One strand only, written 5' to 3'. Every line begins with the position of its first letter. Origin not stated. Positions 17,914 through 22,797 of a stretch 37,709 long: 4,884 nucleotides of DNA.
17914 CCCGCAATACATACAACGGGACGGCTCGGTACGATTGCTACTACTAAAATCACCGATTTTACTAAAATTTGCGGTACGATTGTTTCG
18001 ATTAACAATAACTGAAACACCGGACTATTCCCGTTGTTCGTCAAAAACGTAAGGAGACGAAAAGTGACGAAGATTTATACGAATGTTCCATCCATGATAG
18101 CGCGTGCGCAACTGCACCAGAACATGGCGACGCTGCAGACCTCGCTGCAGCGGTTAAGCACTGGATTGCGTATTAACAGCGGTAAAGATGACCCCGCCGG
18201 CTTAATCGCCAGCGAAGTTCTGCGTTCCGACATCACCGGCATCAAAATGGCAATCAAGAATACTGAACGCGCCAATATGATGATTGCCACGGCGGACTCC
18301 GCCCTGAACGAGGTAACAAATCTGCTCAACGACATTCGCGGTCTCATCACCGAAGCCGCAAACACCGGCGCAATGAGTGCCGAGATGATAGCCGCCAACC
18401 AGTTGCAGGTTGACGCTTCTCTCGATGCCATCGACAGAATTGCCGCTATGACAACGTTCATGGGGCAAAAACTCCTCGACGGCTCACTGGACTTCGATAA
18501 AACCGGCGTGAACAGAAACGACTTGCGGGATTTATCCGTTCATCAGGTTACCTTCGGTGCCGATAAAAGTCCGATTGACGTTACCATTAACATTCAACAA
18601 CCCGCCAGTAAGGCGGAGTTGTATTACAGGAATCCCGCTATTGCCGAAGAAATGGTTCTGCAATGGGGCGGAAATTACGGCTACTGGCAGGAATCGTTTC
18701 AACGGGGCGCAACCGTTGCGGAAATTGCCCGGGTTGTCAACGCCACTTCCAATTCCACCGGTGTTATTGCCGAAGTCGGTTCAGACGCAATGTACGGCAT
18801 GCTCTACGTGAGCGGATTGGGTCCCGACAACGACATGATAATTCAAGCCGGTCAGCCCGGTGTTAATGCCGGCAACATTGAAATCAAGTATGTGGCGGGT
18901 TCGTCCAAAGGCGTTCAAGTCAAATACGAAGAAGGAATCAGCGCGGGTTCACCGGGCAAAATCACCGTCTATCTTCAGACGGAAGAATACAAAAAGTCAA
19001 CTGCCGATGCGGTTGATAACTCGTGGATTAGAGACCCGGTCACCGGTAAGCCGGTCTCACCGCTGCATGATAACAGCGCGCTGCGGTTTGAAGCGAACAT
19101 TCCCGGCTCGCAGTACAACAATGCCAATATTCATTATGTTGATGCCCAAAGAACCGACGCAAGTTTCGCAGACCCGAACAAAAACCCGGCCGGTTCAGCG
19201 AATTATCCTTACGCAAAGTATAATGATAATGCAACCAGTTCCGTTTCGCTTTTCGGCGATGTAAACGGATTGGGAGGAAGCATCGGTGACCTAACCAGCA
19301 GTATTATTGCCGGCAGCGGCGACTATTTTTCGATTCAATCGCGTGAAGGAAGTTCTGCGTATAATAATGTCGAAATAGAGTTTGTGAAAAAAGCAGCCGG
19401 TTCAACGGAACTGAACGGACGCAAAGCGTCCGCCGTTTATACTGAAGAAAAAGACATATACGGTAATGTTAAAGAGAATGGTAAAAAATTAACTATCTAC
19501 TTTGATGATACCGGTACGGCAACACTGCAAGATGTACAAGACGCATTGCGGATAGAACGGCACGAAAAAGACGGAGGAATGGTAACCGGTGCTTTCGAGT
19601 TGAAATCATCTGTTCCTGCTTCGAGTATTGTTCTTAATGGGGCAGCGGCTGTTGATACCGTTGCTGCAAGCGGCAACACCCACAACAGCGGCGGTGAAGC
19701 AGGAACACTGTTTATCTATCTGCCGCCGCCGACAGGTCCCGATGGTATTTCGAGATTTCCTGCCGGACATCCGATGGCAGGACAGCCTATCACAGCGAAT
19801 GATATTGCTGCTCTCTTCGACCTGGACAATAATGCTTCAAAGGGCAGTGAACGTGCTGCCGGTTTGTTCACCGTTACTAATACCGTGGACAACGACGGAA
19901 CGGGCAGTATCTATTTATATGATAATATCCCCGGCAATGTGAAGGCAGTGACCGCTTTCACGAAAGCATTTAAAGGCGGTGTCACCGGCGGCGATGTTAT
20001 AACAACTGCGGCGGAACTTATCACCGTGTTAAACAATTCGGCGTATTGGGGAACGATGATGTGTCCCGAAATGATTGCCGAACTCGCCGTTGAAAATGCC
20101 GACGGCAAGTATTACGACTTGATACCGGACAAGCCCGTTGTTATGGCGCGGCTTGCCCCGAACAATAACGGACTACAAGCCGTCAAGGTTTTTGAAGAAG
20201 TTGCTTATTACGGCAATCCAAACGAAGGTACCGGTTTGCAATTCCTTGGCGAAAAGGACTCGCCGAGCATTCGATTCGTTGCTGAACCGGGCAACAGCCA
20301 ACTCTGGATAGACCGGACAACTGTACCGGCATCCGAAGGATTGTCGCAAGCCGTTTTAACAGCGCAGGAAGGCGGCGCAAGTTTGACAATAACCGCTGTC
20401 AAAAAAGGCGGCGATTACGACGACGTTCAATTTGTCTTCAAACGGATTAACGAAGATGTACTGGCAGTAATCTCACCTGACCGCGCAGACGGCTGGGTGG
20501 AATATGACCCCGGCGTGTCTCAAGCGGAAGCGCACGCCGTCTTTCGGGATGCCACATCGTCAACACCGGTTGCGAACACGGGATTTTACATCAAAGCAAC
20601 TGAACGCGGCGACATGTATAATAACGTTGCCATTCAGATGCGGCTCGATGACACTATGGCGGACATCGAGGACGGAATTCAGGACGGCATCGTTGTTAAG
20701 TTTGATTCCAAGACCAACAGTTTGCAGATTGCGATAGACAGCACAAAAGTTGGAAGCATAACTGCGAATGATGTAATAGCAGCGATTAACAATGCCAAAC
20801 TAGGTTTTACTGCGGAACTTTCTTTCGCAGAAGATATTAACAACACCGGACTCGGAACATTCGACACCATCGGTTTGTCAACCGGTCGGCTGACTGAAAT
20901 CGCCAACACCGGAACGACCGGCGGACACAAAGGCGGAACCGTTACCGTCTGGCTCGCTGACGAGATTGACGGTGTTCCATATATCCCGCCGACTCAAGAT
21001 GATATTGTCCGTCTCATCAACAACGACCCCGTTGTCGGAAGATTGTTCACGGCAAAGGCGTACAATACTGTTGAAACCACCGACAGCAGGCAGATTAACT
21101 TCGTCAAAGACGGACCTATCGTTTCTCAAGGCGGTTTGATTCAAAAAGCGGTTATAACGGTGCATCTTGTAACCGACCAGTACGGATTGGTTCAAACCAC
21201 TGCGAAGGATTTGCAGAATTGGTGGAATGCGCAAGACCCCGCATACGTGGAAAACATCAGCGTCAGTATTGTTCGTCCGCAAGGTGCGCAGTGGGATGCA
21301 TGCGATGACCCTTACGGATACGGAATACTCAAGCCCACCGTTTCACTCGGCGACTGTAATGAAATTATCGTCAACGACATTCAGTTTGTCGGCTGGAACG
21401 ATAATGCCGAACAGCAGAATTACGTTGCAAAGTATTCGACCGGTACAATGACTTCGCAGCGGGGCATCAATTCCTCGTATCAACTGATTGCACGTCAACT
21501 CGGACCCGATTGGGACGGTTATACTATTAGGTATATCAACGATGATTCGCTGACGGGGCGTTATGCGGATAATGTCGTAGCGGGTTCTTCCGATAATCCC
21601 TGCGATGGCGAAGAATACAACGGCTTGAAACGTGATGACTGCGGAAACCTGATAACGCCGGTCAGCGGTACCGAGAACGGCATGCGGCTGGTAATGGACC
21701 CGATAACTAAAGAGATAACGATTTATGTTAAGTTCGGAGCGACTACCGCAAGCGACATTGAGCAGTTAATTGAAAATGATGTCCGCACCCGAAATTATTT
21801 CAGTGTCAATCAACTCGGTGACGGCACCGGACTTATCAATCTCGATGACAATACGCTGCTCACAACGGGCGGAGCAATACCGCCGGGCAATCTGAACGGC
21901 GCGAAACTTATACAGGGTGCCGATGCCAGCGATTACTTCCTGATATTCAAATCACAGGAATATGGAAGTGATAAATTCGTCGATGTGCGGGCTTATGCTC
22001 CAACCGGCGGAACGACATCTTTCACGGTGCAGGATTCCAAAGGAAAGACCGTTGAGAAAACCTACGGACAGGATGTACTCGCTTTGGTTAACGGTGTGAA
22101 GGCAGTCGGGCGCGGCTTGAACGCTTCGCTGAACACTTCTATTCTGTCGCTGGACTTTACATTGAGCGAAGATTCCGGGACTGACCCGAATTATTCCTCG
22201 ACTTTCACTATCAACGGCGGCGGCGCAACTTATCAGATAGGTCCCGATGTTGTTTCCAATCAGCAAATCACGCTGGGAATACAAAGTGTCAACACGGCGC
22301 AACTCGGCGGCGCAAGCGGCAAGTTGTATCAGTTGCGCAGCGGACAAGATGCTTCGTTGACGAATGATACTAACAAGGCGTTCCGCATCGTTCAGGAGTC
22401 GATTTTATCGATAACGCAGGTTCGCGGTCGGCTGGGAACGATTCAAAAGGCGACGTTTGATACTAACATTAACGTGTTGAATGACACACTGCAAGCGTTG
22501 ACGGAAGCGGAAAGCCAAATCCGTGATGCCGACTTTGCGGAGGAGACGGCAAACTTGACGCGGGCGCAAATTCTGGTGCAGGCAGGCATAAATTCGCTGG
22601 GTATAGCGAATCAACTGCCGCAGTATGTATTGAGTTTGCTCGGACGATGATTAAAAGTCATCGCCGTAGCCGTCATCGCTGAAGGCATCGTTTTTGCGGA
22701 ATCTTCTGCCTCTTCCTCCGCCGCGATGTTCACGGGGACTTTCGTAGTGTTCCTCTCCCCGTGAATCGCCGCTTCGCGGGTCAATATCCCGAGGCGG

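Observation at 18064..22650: Orphan giant flagellin (1528 aa) with a ~1250-aa insert built from repeated modules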

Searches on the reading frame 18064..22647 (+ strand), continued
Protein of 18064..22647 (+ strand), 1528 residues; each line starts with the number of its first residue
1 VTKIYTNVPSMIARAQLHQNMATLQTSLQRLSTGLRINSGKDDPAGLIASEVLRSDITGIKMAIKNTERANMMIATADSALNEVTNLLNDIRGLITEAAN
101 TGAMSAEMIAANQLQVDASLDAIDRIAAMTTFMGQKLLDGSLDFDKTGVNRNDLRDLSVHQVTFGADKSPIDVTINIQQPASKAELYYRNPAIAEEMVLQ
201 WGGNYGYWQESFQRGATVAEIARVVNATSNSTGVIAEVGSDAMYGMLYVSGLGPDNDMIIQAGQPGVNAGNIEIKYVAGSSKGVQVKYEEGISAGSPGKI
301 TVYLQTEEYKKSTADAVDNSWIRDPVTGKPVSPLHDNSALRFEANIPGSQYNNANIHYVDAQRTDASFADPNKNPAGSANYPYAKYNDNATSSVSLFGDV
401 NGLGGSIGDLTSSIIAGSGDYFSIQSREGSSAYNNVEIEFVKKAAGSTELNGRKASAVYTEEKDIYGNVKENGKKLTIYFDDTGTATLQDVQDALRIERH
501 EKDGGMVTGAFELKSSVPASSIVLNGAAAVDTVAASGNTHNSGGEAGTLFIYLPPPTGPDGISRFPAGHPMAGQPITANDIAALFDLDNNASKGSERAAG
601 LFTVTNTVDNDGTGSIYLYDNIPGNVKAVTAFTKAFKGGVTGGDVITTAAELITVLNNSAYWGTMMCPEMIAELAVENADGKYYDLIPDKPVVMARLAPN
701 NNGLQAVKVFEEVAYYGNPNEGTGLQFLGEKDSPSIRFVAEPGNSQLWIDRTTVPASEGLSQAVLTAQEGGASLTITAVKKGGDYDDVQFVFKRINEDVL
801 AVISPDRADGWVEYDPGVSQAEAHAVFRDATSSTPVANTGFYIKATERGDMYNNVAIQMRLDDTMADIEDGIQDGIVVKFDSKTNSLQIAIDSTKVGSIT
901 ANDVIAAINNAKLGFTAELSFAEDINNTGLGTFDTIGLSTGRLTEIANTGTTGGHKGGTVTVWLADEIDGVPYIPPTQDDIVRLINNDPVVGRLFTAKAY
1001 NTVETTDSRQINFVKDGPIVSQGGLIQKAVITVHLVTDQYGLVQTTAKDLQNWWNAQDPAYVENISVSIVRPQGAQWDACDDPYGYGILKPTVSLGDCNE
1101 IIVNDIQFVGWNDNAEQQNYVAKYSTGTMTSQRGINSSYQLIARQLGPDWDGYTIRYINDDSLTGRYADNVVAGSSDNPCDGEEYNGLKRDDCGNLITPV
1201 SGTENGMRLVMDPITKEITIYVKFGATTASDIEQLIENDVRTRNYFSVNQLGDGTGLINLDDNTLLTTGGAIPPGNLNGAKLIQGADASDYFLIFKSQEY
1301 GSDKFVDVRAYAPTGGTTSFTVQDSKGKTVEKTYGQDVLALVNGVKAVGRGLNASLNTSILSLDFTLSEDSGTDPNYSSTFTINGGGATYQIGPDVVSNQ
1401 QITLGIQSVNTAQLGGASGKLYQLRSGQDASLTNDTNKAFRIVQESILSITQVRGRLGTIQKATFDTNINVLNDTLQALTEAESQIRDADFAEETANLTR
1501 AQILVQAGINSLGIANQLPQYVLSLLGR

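Call 37: search_solved_structures(query=A1, max_evalue=0.01, show_alignments=0)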
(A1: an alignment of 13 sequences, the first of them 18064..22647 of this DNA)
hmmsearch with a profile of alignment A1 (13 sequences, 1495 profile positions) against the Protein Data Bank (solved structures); distinct sequences matched with E-value up to 0.01: 70 (the best 60 are shown).
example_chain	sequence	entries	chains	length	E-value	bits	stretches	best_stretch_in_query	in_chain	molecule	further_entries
5wjt_A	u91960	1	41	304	1.4e-39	138.4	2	5-149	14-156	Flagellin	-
5wju_A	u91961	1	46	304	1.6e-39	138.2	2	5-149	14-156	Flagellin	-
5wjx_A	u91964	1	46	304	1.9e-39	138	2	5-149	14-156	Flagellin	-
6gow_D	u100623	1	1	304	2e-39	137.9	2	5-137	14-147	Flagellin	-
5maw_D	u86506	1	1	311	2.3e-39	137.8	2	5-137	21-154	Flagellin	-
5wjy_A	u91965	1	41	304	3.6e-39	137.1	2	5-149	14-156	Flagellin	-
5wjw_A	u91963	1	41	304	3.6e-39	137.1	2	5-149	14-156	Flagellin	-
5wjv_A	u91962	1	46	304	4.6e-39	136.7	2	5-149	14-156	Flagellin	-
5wjz_A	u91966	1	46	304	5.5e-39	136.5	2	5-149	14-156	Flagellin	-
9p7r_A1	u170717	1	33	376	7.5e-35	122.8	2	1-258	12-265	Flagellin B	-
9rcb_A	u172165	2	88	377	3e-34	120.8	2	1-150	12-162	Flagellin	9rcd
6t17_A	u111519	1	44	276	9.8e-34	119.1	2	4-131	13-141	Flagellin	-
9atl_A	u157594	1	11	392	1.1e-33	118.9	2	3-245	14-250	Flagellin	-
9n8m_M1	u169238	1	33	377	1.2e-33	118.8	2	1-142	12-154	Flagellin C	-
9iwq_A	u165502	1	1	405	4.4e-33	116.9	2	3-183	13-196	Flagellin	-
3k8v_A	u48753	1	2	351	7.8e-25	89.6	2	13-250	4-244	Flagellin homolog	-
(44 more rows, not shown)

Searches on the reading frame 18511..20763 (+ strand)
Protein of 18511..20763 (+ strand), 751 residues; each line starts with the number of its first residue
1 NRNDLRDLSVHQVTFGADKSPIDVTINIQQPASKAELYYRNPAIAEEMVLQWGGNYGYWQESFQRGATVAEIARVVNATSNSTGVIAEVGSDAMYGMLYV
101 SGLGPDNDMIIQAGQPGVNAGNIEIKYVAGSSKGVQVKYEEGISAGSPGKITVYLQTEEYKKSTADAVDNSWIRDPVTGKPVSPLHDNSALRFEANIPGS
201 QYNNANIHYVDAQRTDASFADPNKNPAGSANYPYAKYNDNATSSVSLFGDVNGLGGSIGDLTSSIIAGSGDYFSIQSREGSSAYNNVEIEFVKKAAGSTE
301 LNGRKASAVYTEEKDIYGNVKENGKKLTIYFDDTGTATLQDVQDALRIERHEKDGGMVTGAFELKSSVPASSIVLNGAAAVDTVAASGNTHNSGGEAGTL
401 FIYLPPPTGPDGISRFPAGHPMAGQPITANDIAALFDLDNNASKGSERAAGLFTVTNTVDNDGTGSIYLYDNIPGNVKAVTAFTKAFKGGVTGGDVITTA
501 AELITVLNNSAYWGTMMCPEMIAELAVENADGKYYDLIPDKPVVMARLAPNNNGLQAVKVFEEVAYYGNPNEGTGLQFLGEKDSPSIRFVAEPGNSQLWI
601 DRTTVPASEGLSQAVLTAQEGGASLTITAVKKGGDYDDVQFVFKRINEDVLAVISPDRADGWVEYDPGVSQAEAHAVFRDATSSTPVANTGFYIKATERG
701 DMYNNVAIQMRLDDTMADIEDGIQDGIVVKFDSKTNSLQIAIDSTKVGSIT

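Call 19: predict_structure(alignment_id=A2)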
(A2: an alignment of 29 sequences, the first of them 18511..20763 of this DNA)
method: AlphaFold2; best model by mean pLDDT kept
length: 751 residues; sequences in the alignment: 29
mean_pLDDT: 73.6   pTM: 0.59
mean pLDDT of the five models: 73.6, 71.8, 68.6, 68.5, 67.9
residues with pLDDT >= 90: 207; 70-90: 266; 50-70: 141; < 50: 137
segments of 3 or more residues with pLDDT < 50: 1-44, 90-94, 116-120, 410-414, 567-576, 578-588, 592-596, 602-611, 631-634, 637-639, 642-668
pLDDT, mean of each block of 10 residues (from residue 1): 35 41 34 36 55 72 69 75 62 54 76 55 76 88 63 90 93 86 88 94 96 89 88 94 90 57 54 91 94 91 94 90 91 88 94 91 87 71 84 96 78 52 77 95 94 93 88 78 95 89 87 87 88 66 74 83 46 44 45 50 42 54 55 48 43 39 44 79 82 75 77 68 71 84 78 62
secondary structure, 60 per line:
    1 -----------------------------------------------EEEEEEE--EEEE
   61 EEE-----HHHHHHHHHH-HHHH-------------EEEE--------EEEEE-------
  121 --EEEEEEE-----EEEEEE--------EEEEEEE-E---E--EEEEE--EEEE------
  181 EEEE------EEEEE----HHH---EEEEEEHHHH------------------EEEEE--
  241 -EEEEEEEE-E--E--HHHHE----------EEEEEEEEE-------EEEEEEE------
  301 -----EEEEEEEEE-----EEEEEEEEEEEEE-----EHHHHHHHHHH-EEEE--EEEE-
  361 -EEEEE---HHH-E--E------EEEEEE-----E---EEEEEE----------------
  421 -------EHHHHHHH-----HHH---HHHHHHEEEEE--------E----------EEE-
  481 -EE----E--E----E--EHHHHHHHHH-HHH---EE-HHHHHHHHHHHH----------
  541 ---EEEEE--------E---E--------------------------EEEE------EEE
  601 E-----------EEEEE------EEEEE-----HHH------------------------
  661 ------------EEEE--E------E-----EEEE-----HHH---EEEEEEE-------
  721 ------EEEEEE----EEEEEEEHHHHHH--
elements in order (helices of 4 or more, strands of 3 or more residues): E48-54 E57-63 H69-78 H80-83 E97-100 E109-113 E123-129 E135-140 E149-155 E164-168 E171-174 E181-184 E191-195 E206-211 H212-215 E234-238 E242-249 H257-260 E272-280 E288-294 E306-314 E320-332 H339-348 E350-353 E356-359 E362-366 E384-389 E399-404 H429-435 H447-452 E453-457 E477-479 H500-508 H519-530 E544-548 E588-591 E598-601 E613-617 E624-628 E673-676 E692-695 E707-713 E727-732 E737-743 H744-749

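Call 25: fold_search(model_id=the predicted structure, library=pdb)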
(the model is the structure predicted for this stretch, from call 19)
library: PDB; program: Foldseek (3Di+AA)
matches with E <= 10: 157; with E <= 0.001: 0
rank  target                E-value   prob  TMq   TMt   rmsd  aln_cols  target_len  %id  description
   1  2c7b_B                1.1e+00  0.02  0.04  0.08  19.1       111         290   11  The Crystal Structure of EstE1, a New Thermophilic and Thermostable Carboxylesterase Cloned from a Metagenomic Library (released 2005-12-01)
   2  8gs2_A                1.2e+00  0.01  0.04  0.03  36.1       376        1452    9  Structure of the Cas7-11-Csx29-guide RNA-target RNA (non-matching PFS) complex (released 2022-11-09)
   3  1qz3                  1.5e+00  0.03  0.05  0.10  19.3       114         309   10  CRYSTAL STRUCTURE OF MUTANT M211S/R215L OF CARBOXYLESTERASE EST2 COMPLEXED WITH HEXADECANESULFONATE (released 2004-03-23)
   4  1ku6_A                1.7e+00  0.03  0.05  0.07   8.7        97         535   12  Fasciculin 2-Mouse Acetylcholinesterase Complex (released 2003-12-23)
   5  8iw8_A                1.8e+00  0.02  0.05  0.08  15.1       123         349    9  crystal structure of SulE mutant (released 2024-04-10)
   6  2ejq_A                1.9e+00  0.09  0.06  0.28   5.0        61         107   13  Conserved hypothetical protein (TTHA0227) from Thermo thermophilus HB8 (released 2007-09-25)
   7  6aae_B                1.9e+00  0.02  0.06  0.11  12.8       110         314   14  Crystal structure of Chloramphenicol-Metabolizaing Enzyme EstDL136 (released 2019-02-06)
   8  5jd5_A                2.0e+00  0.02  0.05  0.09  17.2       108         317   10  Crystal structure of MGS-MilE3, an alpha/beta hydrolase enzyme from the metagenome of pyrene-phenanthrene enrichment c (released 2016-05-04)
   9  1zsw                  2.0e+00  0.01  0.05  0.09  18.2       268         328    9  Crystal Structure of Bacillus cereus Metallo Protein from Glyoxalase family (released 2005-06-07)
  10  5ca8                  2.2e+00  0.07  0.06  0.07   8.1        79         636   14  Structures of the yeast dynamin-like GTPase Sey1p in complex with GDP (released 2015-09-16)
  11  5tym                  2.3e+00  0.02  0.06  0.07   9.6        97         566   15  alpha-esterase-7 in complex with [3-bromo-5-(pyrrolidin-1-yl)phenyl]borinic acid (released 2017-12-06)
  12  1maa_B                2.4e+00  0.02  0.05  0.07   8.9        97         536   11  MOUSE ACETYLCHOLINESTERASE CATALYTIC DOMAIN, GLYCOSYLATED PROTEIN (released 1999-04-20)
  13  9c1t                  2.9e+00  0.03  0.05  0.09  18.7       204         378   11  Crystal structure of integrin beta-3 tail bound to the FERM-folded talin head domain with a D397R mutation (released 2025-04-23)
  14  5fkj_C                2.9e+00  0.02  0.04  0.05   8.2        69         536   12  Crystal structure of mouse acetylcholinesterase in complex with C-547, an alkyl ammonium derivative of 6-methyl uracil (released 2016-03-16)
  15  7qtr_MODEL_1_A        3.0e+00  0.20  0.05  0.44   5.4        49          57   20  GB1 in mammalian cells, 50 uM (released 2022-12-21)
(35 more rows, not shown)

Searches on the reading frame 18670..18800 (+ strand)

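Call 32: search_protein_families(library=pfam, proteins=[window:18670-18800:+], max_evalue=10)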
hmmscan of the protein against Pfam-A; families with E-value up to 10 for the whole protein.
window:18670-18800:+ (43 aa): 1 family
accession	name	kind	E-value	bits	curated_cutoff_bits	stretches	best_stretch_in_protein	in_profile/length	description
PF07196.18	Flagellin_IN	-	0.0041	17.7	22.7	1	10-39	17-46/55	Flagellin hook IN motif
